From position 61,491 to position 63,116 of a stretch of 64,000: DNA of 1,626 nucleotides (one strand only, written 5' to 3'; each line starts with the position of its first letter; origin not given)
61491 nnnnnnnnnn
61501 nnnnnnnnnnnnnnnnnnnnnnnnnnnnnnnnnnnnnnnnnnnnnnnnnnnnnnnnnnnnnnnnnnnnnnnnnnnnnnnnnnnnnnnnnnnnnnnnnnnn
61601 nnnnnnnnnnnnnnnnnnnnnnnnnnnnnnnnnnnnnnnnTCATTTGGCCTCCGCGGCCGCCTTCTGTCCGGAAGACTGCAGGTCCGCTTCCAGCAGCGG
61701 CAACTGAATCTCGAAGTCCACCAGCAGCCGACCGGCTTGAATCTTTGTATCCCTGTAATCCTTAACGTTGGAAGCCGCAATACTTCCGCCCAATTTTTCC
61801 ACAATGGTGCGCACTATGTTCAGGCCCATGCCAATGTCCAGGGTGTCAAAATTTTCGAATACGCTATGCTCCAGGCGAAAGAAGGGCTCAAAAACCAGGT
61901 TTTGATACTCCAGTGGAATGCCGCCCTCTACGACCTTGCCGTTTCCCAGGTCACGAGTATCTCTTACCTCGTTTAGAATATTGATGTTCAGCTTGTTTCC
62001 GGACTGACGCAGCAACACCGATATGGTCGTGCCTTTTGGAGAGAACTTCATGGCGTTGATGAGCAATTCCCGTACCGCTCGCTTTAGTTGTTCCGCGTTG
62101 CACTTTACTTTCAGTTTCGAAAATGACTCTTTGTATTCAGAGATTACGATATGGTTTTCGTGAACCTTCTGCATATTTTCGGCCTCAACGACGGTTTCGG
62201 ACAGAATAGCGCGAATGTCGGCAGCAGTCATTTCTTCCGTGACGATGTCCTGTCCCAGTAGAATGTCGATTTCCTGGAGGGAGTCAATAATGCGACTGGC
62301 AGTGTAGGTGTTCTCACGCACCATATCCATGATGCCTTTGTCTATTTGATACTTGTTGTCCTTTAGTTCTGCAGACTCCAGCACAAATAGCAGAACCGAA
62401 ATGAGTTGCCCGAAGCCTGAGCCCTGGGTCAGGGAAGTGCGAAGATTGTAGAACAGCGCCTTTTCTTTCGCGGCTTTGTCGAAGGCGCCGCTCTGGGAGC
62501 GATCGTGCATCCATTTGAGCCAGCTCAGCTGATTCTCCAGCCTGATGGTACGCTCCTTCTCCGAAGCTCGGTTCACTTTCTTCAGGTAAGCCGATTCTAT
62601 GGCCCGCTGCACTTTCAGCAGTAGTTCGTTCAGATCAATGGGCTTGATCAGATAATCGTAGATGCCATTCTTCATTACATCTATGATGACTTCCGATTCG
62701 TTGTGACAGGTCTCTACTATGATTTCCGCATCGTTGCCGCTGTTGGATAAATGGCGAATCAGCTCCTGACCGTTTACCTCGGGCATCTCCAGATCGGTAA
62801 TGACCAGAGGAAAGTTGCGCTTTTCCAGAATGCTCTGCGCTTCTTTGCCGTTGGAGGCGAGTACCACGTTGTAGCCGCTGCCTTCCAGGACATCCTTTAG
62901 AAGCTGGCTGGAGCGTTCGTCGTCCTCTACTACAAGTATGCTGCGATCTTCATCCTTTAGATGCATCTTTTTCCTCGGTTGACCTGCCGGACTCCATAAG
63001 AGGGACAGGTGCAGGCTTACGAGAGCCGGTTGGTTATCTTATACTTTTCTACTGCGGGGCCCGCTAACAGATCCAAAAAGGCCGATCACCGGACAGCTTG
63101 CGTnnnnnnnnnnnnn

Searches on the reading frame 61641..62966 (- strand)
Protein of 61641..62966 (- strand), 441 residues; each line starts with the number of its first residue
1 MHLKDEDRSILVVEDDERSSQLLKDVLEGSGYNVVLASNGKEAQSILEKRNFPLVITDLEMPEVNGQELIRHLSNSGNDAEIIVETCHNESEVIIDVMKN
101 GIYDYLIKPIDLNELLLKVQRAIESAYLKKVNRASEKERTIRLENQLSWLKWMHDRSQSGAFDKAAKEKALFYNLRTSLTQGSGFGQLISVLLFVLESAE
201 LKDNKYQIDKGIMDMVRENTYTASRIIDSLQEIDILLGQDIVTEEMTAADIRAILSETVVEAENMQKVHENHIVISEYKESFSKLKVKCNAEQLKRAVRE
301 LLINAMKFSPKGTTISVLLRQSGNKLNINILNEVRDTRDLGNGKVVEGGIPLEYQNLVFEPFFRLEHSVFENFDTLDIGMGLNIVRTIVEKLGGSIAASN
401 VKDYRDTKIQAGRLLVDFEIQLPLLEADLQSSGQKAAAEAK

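Call 7: search_protein_families(library=pfam, proteins=[window:61641-62966:-])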
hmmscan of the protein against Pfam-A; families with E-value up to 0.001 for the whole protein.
window:61641-62966:- (441 aa): 3 families
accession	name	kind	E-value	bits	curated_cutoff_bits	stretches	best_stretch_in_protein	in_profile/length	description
PF00072.30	Response_reg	-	8.1e-26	90.8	30.2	1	10-119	1-110/111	Response regulator receiver domain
PF02518.31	HATPase_c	-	8.2e-13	49.2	26.4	1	291-402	3-97/111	Histidine kinase-, DNA gyrase B-, and HSP90-like ATPase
PF20161.5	VpsR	-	2.7e-05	24.3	23.7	1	5-116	8-117/121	VpsR domain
